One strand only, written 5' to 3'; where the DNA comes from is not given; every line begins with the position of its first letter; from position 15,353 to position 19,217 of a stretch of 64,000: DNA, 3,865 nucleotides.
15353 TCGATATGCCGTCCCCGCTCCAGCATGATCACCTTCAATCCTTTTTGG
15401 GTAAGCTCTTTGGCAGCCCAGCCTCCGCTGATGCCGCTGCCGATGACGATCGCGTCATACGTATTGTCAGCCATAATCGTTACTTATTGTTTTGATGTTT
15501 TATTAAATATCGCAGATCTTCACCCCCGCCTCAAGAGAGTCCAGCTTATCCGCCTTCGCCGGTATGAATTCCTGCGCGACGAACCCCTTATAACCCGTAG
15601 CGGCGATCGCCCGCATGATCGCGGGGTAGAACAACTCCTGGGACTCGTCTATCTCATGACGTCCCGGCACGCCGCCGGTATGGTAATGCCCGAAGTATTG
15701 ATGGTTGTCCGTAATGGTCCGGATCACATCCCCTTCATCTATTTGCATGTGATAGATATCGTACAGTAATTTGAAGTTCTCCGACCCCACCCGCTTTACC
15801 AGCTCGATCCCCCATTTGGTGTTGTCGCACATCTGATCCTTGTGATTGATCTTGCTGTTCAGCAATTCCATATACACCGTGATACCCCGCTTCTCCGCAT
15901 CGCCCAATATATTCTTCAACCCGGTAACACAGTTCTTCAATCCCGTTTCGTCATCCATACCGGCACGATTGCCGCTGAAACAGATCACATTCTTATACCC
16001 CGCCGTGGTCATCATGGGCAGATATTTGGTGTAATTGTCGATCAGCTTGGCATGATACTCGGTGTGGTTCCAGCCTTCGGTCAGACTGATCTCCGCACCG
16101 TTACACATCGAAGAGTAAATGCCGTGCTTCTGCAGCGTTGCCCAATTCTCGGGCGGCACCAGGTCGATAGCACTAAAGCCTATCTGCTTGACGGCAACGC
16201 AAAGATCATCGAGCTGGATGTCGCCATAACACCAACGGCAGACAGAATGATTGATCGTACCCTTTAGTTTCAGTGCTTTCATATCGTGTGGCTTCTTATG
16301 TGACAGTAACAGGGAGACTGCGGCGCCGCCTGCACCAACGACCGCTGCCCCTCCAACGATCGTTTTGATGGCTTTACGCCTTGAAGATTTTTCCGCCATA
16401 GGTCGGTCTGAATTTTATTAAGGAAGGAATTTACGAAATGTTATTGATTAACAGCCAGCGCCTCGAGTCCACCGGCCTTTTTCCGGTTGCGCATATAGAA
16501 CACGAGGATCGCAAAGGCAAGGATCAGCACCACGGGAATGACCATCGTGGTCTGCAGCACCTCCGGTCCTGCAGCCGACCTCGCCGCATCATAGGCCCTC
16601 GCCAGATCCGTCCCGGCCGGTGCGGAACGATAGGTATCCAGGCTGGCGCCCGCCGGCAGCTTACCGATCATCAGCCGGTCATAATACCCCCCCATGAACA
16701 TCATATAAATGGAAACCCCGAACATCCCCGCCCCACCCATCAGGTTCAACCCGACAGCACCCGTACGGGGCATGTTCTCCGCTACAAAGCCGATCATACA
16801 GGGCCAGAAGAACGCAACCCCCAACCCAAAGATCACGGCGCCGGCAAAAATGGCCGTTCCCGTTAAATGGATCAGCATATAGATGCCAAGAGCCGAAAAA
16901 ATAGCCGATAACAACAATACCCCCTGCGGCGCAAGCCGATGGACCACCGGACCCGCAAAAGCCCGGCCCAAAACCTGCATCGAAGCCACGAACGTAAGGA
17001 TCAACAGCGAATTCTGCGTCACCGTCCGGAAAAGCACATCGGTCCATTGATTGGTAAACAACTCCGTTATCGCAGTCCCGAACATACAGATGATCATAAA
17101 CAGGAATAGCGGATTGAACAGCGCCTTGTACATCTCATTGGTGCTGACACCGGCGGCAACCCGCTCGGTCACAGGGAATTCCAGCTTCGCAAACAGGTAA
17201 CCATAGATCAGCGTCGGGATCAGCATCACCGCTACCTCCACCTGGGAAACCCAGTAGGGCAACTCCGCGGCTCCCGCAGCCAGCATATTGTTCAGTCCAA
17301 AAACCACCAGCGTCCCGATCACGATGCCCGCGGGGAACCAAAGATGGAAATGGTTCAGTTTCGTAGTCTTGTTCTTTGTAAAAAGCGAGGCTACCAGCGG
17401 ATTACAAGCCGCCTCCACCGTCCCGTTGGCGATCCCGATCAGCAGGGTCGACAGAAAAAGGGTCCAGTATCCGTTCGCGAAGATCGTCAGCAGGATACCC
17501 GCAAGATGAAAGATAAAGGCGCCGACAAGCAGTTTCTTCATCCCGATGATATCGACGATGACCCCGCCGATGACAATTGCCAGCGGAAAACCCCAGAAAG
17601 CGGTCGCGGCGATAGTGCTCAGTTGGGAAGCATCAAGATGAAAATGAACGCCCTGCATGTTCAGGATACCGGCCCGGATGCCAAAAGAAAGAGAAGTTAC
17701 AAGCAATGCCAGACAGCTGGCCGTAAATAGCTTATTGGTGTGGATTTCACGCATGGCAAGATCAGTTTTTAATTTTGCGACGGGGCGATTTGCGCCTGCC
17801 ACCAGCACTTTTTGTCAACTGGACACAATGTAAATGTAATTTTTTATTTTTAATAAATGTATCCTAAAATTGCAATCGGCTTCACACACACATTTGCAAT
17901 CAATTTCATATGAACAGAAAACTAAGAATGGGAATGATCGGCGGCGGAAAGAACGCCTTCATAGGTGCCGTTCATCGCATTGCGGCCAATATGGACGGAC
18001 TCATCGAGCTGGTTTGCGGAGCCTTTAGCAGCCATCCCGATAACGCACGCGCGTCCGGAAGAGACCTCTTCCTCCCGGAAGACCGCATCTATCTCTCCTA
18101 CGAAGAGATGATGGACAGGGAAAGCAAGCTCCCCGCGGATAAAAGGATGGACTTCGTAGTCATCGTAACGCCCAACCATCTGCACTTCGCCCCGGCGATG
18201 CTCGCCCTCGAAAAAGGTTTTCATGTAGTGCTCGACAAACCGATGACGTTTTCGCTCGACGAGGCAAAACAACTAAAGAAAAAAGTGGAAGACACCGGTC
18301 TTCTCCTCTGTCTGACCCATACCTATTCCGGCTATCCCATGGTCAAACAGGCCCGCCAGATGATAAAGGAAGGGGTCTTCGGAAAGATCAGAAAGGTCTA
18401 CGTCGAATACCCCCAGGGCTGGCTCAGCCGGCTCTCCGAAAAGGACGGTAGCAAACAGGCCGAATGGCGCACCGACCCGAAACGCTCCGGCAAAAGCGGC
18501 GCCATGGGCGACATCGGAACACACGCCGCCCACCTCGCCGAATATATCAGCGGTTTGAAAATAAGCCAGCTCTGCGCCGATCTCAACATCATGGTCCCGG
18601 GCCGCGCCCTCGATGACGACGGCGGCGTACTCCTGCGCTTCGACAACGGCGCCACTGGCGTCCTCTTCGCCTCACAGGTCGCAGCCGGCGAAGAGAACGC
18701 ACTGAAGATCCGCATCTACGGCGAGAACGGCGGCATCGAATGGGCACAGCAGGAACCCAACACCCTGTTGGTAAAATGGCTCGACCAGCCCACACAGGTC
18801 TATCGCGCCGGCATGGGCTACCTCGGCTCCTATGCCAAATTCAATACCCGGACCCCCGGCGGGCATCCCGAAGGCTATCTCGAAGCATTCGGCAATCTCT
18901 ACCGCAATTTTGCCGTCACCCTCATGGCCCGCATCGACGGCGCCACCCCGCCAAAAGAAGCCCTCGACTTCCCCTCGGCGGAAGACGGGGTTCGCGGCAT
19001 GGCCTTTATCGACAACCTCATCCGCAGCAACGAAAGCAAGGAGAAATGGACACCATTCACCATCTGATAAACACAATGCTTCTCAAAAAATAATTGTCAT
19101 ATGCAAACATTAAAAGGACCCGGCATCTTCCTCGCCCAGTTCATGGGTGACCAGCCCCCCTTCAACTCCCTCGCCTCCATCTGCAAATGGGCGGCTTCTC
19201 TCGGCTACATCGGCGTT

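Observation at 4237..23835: Hydrolase-free PUL: SusC/SusD next to a full oxidative (3-keto) glycoside-cleavage gene set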

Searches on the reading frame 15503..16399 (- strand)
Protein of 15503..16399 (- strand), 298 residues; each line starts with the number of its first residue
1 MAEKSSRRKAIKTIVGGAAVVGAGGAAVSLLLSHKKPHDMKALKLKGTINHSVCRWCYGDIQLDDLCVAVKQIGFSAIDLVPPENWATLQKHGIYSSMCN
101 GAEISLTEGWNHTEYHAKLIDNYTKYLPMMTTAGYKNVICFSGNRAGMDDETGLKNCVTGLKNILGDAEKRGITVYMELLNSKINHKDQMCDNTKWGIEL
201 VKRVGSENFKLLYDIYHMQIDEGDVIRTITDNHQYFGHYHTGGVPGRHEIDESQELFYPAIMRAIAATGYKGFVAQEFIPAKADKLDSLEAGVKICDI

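Call 3: search_protein_families(library=pfam, proteins=[window:15503-16399:-])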
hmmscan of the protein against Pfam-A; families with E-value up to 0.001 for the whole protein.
window:15503-16399:- (298 aa): 1 family
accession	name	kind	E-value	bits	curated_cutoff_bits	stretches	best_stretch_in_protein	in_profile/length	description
PF01261.30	AP_endonuc_2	-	1.7e-21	77.5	31.1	1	87-279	35-230/249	Xylose isomerase-like TIM barrel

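Call 11: search_solved_structures(query=window:15503-16399:-, max_evalue=0.01)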
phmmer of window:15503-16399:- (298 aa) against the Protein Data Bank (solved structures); distinct sequences matched with E-value up to 0.01: 25.
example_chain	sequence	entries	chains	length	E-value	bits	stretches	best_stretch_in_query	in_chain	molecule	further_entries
3ngf_A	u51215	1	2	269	1.8e-15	60.2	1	138-281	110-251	AP endonuclease, family 2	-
1k77_A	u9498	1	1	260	1.2e-09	41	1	195-281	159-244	Hypothetical protein ygbM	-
3vnk_A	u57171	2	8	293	3.8e-09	39.4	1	155-277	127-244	Xylose isomerase domain protein TIM barrel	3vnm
3vni_A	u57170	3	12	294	3.8e-09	39.4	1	155-277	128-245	Xylose isomerase domain protein TIM barrel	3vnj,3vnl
7e9w_A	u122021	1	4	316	4.2e-09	39.2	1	155-277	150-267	D-psicose 3-epimerase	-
2hk0_A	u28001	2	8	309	1.1e-07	34.5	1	157-245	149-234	D-PSICOSE 3-EPIMERASE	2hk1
7erm_A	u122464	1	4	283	2.1e-07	33.6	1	154-284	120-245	D-tagatose 3-epimerase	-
7ern_A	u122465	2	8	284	2.2e-07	33.6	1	154-284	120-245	D-tagatose 3-epimerase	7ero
7dz5_A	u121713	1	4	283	4.6e-07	32.5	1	144-278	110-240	D-tagatose 3-epimerase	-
7dz2_A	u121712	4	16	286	4.7e-07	32.5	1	144-278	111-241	D-tagatose 3-epimerase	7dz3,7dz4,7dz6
6wn6_A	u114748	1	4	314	3e-06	29.9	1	167-277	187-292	3-keto-D-glucoside 4-epimerase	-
7x7w_A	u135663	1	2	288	7.4e-06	28.6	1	157-277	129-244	D-PSICOSE 3-EPIMERASE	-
3vyl_A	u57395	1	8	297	4.7e-05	25.9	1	159-276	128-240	L-ribulose 3-epimerase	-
8xix_A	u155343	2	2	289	0.00011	24.7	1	149-277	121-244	D-tagatose 3-epimerase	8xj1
8xiv_A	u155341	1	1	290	0.00011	24.7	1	149-277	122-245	D-tagatose 3-epimerase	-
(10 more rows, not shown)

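Call 52: search_protein_families(library=ncbifam, proteins=[window:15503-16399:-], max_evalue=0.00001)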
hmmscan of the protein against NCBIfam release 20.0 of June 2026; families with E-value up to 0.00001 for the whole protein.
window:15503-16399:- (298 aa): 6 families
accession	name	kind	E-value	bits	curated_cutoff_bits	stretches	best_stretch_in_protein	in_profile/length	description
TIGR03234.1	OH-pyruv-isom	equivalog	8.1e-25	87.6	353.45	1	131-283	94-245/254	hydroxypyruvate isomerase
NF043033.1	OxoTetrIsom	equivalog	2.1e-23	83.3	325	1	131-283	95-242/251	2-oxo-tetronate isomerase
NF051856.1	PsicseEpim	equivalog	2.6e-15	57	300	1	144-277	116-244/287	D-psicose 3-epimerase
NF007444.0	PRK09997.1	equivalog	1.2e-14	54.4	465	1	132-283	96-246/258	hydroxypyruvate isomerase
NF041099.2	keto_glucon_epim_IolO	equivalog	1.6e-12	47.3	300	1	121-284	93-252/269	5-keto-L-gluconate epimerase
NF007441.0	PRK09989.1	equivalog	3.6e-09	36.8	412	1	196-282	160-245/258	HPr family phosphocarrier protein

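Call 69: find_homologous_proteins(query=window:15503-16399:-, max_evalue=0.00001)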
Query window:15503-16399:- (298 aa): 8000 proteins with E <= 0.00001 among 8000 candidates; the best 120 are listed.
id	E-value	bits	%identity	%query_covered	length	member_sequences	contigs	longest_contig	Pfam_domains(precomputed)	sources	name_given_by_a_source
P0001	2.8e-203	692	100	100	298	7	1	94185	PF01261.31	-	-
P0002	9.3e-180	614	88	100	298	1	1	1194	PF01261.31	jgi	-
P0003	2.1e-174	597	85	100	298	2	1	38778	PF01261.31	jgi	jgi:hydroxypyruvate isomerase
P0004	8.2e-172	588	84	100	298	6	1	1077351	PF01261.31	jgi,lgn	-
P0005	2.7e-166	570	81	100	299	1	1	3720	PF01261.31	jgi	-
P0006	2.2e-155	534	76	100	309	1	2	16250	PF01261.31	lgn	-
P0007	1.7e-154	531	75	100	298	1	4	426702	PF01261.31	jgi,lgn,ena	jgi:hydroxypyruvate isomerase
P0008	6.8e-154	529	75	100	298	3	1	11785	PF01261.31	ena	-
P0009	2.0e-153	528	76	100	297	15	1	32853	PF01261.31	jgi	-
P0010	3.3e-153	527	76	100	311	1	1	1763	PF01261.31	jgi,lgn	jgi:hydroxypyruvate isomerase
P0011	3.6e-153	527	75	100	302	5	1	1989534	PF01261.31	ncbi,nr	ncbi:hydroxypyruvate isomerase family protein [Puia dinghuensis]|nr:TIM barrel protein [Puia dinghue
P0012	1.3e-152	525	76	100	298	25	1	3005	PF01261.31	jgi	-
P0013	1.5e-152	525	75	100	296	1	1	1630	PF01261.31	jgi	jgi:hydroxypyruvate isomerase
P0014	5.3e-152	523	76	100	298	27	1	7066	PF01261.31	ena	-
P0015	4.2e-150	517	75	100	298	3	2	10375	PF01261.31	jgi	jgi:hydroxypyruvate isomerase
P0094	9.8e-142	490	70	100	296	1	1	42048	PF01261.31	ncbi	ncbi:hydroxypyruvate isomerase family protein [Flavitalea flava]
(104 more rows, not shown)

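Call 72: search_solved_structures(query=A1, max_evalue=10)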
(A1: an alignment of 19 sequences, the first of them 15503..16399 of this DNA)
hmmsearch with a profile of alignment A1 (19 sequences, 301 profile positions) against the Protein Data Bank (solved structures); distinct sequences matched with E-value up to 10: 28.
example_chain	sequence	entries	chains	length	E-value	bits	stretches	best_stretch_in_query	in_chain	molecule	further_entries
3ngf_A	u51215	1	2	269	1.7e-14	57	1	139-284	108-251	AP endonuclease, family 2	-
7e9w_A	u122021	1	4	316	4.2e-11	45.8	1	149-253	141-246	D-psicose 3-epimerase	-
3vni_A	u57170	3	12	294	4.7e-11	45.7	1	149-253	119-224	Xylose isomerase domain protein TIM barrel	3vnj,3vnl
3vnk_A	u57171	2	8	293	4.7e-11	45.7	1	149-253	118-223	Xylose isomerase domain protein TIM barrel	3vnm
2hk0_A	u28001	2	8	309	7.4e-09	38.5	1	152-248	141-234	D-PSICOSE 3-EPIMERASE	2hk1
1k77_A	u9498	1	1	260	7.7e-08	35.1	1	201-283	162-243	Hypothetical protein ygbM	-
3vyl_A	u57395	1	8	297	8.2e-07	31.7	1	159-280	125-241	L-ribulose 3-epimerase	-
7x7w_A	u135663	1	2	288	9.1e-07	31.6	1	152-250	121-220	D-PSICOSE 3-EPIMERASE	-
7erm_A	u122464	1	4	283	1.5e-06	30.9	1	158-289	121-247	D-tagatose 3-epimerase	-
7ern_A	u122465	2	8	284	1.5e-06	30.9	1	158-289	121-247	D-tagatose 3-epimerase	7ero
2ou4_A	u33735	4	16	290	3.4e-06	29.7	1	158-246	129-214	D-tagatose 3-epimerase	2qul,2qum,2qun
4xsl_A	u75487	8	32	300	3.8e-06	29.6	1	158-246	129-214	D-tagatose 3-epimerase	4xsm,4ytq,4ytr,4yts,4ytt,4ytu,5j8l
8xiv_A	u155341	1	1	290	5.7e-06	29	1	63-280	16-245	D-tagatose 3-epimerase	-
8xix_A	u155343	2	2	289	5.7e-06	29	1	63-280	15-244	D-tagatose 3-epimerase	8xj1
7dz5_A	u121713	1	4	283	1.6e-05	27.5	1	161-245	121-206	D-tagatose 3-epimerase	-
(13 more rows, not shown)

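Call 77: predict_structure(alignment_id=A1)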
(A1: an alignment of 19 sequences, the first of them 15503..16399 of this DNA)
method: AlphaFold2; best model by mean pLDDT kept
length: 298 residues; sequences in the alignment: 19
mean_pLDDT: 63.6   pTM: 0.64
mean pLDDT of the five models: 63.6, 61.9, 59.6, 56.0, 55.6
residues with pLDDT >= 90: 8; 70-90: 126; 50-70: 88; < 50: 76
segments of 3 or more residues with pLDDT < 50: 1-47, 101-104, 243-256, 279-281, 292-298
pLDDT, mean of each block of 10 residues (from residue 1): 34 31 31 37 47 72 84 74 80 72 54 73 73 69 73 83 86 81 54 80 91 65 63 76 43 50 69 59 55 45
secondary structure, 60 per line:
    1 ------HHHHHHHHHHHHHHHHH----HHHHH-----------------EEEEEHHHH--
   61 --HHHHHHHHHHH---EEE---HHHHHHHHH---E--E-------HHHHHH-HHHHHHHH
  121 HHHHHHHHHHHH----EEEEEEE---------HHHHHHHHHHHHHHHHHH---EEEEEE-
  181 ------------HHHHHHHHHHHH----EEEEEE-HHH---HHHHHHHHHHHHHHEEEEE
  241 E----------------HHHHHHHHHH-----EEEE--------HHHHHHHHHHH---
elements in order: H7-23 H28-32 E50-54 H55-58 H63-73 E77-79 H83-91 H106-111 H113-132 E137-143 H153-170 E174-179 H193-204 E209-214 H222-235 E236-241 H258-267 E273-276 H285-295

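Call 86: fold_search(model_id=the predicted structure, library=pdb)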
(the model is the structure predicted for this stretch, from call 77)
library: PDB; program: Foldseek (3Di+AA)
matches with E <= 10: 1830; with E <= 0.001: 193
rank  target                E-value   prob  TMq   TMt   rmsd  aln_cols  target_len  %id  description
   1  3vni_B                6.2e-12  1.00  0.57  0.58   6.8       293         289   18  Crystal structures of D-Psicose 3-epimerase from Clostridium cellulolyticum H10 and its complex with ketohexose sugars (released 2012-08-01)
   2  8xiv                  9.6e-12  1.00  0.61  0.62   4.8       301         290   18  Production of D-psicose (released 2024-12-25)
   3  3vni_C                1.9e-11  1.00  0.55  0.57   6.8       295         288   19  Crystal structures of D-Psicose 3-epimerase from Clostridium cellulolyticum H10 and its complex with ketohexose sugars (released 2012-08-01)
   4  8xix                  2.2e-11  1.00  0.57  0.59   6.4       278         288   17  KeDt3e within Co (released 2024-12-25)
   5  3vnl_A                3.8e-11  1.00  0.55  0.56   6.9       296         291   19  Crystal structures of D-Psicose 3-epimerase with D-tagatose from Clostridium cellulolyticum H10 (released 2012-08-01)
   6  3vnk_A                4.0e-11  1.00  0.54  0.55   7.0       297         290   20  Crystal structures of D-Psicose 3-epimerase with D-fructose from Clostridium cellulolyticum H10 (released 2012-08-01)
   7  3vni_A                4.7e-11  1.00  0.56  0.58   6.8       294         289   19  Crystal structures of D-Psicose 3-epimerase from Clostridium cellulolyticum H10 and its complex with ketohexose sugars (released 2012-08-01)
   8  3vnj_A                4.7e-11  1.00  0.54  0.56   6.9       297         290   20  Crystal structures of D-Psicose 3-epimerase with D-psicose from Clostridium cellulolyticum H10 (released 2012-08-01)
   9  4pgl_B                7.0e-11  1.00  0.57  0.59   6.5       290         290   14  Crystal structure of engineered D-tagatose 3-epimerase PcDTE-ILS6 (released 2014-10-22)
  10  4pfh_A                9.7e-11  1.00  0.58  0.58   6.1       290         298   14  Crystal structure of engineered D-tagatose 3-epimerase PcDTE-IDF8 (released 2014-10-22)
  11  4xsl_D                1.6e-10  1.00  0.56  0.57   6.6       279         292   15  Crystal strcutre of D-tagatose 3-epimerase C66S from Pseudomonas cichorii in complex with glycerol (released 2016-01-27)
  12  4ytr_B                1.8e-10  1.00  0.57  0.58   6.3       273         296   15  Crystal structure of D-tagatose 3-epimerase C66S from Pseudomonas cichorii in complex with 1-deoxy L-tagatose (released 2016-03-23)
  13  4q7i_A                1.8e-10  1.00  0.56  0.56   6.8       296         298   15  Crystal structure of engineered thermostable D-tagatose 3-epimerase PcDTE-Var8 (released 2014-10-22)
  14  4pfh_B                1.9e-10  1.00  0.58  0.60   6.2       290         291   14  Crystal structure of engineered D-tagatose 3-epimerase PcDTE-IDF8 (released 2014-10-22)
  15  7x7w_A                1.9e-10  1.00  0.57  0.59   6.6       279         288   18  The X-ray Crystallographic Structure of D-Psicose 3-epimerase from Clostridia bacterium (released 2022-09-07)
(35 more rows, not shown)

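Call 102: find_encoding_contigs(protein=P0011, flank=10000, max_places=2)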
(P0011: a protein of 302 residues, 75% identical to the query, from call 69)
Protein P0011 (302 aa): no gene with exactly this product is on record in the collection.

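Call 103: find_encoding_contigs(protein=P0094, flank=10000, max_places=2)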
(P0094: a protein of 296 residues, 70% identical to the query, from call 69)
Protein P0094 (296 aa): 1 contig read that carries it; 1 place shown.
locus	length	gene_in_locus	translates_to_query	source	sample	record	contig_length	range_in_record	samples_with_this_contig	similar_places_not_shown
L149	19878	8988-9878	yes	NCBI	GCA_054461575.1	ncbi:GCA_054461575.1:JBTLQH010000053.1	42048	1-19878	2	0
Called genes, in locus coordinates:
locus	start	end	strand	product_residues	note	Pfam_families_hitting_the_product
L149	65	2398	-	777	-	PF00989:PAS (faint), PF08448:PAS_4 (weak), PF13426:PAS_9 (faint), PF08448:PAS_4 (weak), PF08447:PAS_3, PF00512:HisKA, PF02518:HATPase_c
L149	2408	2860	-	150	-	PF00072:Response_reg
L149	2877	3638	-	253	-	PF06283:ThuA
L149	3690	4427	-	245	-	PF06439:3keto-disac_hyd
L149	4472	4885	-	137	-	PF00034:Cytochrom_C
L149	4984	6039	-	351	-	PF01261:AP_endonuc_2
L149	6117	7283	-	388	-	PF01408:GFO_IDH_MocA, PF22725:GFO_IDH_MocA_C3, PF02894:GFO_IDH_MocA_C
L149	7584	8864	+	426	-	PF07690:MFS_1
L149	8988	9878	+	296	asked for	PF01261:AP_endonuc_2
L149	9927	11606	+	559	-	PF00732:GMC_oxred_N, PF05199:GMC_oxred_C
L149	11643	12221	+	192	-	PF13618:Gluconate_2-dh3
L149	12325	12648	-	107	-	-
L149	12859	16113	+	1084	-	PF13715:CarbopepD_reg_2, PF07715:Plug, PF00593:TonB_dep_Rec_b-barrel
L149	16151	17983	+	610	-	PF14322:SusD-like_3, PF07980:SusD_RagB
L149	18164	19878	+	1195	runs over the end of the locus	PF01839:FG-GAP (faint), PF13517:FG-GAP_3, PF07593:UnbV_ASPIC, PF13517:FG-GAP_3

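Call 104: find_encoding_contigs(protein=P0004, flank=10000, max_places=2)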
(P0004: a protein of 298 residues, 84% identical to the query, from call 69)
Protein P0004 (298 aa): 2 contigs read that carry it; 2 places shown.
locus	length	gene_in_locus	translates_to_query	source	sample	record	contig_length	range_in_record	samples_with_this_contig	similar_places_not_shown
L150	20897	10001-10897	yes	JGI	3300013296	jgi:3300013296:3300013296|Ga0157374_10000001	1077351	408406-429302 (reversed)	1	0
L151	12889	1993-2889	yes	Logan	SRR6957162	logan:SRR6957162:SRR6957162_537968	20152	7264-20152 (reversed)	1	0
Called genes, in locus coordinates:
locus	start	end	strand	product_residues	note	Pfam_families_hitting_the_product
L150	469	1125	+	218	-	-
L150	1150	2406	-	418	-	-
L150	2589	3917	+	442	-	PF01408:GFO_IDH_MocA, PF19051:GFO_IDH_MocA_C2, PF22725:GFO_IDH_MocA_C3 (faint)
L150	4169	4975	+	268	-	PF01569:PAP2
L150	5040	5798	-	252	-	PF06283:ThuA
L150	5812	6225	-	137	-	PF00034:Cytochrom_C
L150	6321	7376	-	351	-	PF01261:AP_endonuc_2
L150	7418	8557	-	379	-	PF01408:GFO_IDH_MocA, PF02894:GFO_IDH_MocA_C, PF22725:GFO_IDH_MocA_C3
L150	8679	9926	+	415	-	PF07690:MFS_1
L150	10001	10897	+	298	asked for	PF01261:AP_endonuc_2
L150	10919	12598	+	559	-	PF00732:GMC_oxred_N, PF05199:GMC_oxred_C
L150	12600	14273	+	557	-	PF00732:GMC_oxred_N, PF05199:GMC_oxred_C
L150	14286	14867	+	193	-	PF13618:Gluconate_2-dh3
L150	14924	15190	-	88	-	-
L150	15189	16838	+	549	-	PF01839:FG-GAP (faint), PF13517:FG-GAP_3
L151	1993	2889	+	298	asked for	PF01261:AP_endonuc_2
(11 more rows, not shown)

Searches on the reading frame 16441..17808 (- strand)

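Call 3: search_protein_families(library=pfam, proteins=[window:16441-17808:-])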
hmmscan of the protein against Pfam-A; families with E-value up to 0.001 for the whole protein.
window:16441-17808:- (455 aa): 1 family
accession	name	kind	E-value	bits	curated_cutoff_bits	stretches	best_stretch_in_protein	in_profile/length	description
PF07690.21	MFS_1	-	2.9e-18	66.4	33.4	1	32-364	2-342/347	Major Facilitator Superfamily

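Call 52: search_protein_families(library=ncbifam, proteins=[window:16441-17808:-], max_evalue=0.00001)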
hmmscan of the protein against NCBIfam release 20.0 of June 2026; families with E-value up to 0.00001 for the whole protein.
window:16441-17808:- (455 aa): 2 families
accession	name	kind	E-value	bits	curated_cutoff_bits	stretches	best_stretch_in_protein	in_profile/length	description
TIGR00886.1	2A0108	subfamily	3e-07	29.9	311.7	1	30-148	5-124/368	NarK family nitrate/nitrite MFS transporter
TIGR00880.1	2_A_01_02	superfamily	9.2e-06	25.8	131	1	78-188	11-123/141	multidrug resistance protein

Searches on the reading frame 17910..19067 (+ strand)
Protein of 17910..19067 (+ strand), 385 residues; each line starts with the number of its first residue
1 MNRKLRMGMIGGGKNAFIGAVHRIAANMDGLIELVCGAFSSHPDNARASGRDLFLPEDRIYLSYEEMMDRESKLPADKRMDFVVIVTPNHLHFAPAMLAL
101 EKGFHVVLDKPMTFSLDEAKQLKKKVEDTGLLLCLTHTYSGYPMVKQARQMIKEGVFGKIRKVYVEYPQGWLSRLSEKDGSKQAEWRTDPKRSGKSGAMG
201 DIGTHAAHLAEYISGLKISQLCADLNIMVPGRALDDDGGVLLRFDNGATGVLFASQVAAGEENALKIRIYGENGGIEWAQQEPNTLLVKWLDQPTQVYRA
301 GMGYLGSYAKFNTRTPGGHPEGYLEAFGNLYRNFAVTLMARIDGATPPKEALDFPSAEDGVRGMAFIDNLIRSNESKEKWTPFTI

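Call 4: search_protein_families(library=pfam, proteins=[window:17910-19067:+])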
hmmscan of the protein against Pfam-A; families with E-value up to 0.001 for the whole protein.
window:17910-19067:+ (385 aa): 3 families
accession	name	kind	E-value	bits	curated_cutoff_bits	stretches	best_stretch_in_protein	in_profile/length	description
PF22725.1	GFO_IDH_MocA_C3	-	4e-28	98.3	27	1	145-277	1-124/124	GFO/IDH/MocA C-terminal domain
PF02894.22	GFO_IDH_MocA_C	-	1.1e-17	65.1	22.9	1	149-378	1-214/218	Oxidoreductase family, C-terminal alpha/beta domain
PF01408.29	GFO_IDH_MocA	-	1.9e-16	61.2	24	1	5-134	1-117/120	Oxidoreductase family, NAD-binding Rossmann fold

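Call 13: search_solved_structures(query=window:17910-19067:+, max_evalue=1e-10)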
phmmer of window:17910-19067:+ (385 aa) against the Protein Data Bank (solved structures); distinct sequences matched with E-value up to 1e-10: 15.
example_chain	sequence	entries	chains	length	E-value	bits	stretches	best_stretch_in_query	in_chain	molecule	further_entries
3v5n_A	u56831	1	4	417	1e-115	390.2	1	3-381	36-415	Oxidoreductase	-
3dty_A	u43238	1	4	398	9.2e-74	252.1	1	4-382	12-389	Oxidoreductase, Gfo/Idh/MocA family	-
7d5n_A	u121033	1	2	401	2.5e-72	247.3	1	4-382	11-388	Oxidoreductase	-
7d5m_A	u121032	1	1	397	2.5e-72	247.3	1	4-381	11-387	Oxidoreductase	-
6a3f_A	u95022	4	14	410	3.3e-25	92.3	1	5-247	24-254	Putative dehydrogenase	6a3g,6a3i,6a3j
4h3v_A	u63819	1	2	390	5e-25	91.6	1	75-357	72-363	Oxidoreductase domain protein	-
4fb5_A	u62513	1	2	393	3.8e-21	78.9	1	52-286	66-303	Probable oxidoreductase protein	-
4gqa_A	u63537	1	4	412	1.2e-17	67.4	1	4-284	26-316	NAD binding Oxidoreductase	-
5ya8_A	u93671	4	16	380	3.7e-16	62.5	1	76-298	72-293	Scyllo-inositol dehydrogenase with L-glucose dehydrogenase activity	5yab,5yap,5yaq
6ktj_A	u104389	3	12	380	2e-15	60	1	76-298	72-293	Scyllo-inositol dehydrogenase with L-glucose dehydrogenase activity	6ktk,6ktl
3kux_A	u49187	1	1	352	1e-14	57.7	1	76-274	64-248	Putative oxidoreductase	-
6o15_A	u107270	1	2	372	4.7e-12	49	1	72-177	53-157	Uncharacterized oxidoreductase YjhC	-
3gdo_A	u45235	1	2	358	1.1e-11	47.7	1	72-217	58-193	Uncharacterized oxidoreductase yvaA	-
3gfg_A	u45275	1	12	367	1.1e-11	47.7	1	72-217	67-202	Uncharacterized oxidoreductase yvaA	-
3e82_A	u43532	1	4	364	1.4e-11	47.4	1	79-281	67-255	Putative oxidoreductase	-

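Call 52: search_protein_families(library=ncbifam, proteins=[window:17910-19067:+], max_evalue=0.00001)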
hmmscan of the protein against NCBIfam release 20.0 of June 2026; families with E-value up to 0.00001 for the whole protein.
window:17910-19067:+ (385 aa): 7 families
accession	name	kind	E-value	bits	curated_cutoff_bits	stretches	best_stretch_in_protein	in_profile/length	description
NF052479.1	LevoglcsnDh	equivalog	1.2e-31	109.8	650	1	3-235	2-222/386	levoglucosan dehydrogenase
NF041392.1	XylDh_Gfo6_Halo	equivalog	2.7e-19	69.2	350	1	62-277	69-274/350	D-xylose 1-dehydrogenase Gfo6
NF008607.0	PRK11579.1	subfamily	3.3e-17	62.5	330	1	70-264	55-237/346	oxidoreductase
NF040723.1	UDP-GlcNAcDh_Arch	equivalog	1.3e-14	54.4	450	1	57-163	46-144/302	UDP-N-acetylglucosamine 3-dehydrogenase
TIGR04380.1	myo_inos_iolG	equivalog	2.7e-14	52.8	355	1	64-288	49-262/330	inositol 2-dehydrogenase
NF058561.1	BT_2158_fam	equivalog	1.1e-10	40.7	750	1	56-164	78-181/487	glycoside 3-dehydrogenase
NF007574.0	PRK10206.1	equivalog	9.2e-07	28.2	352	1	74-163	60-149/345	oxidoreductase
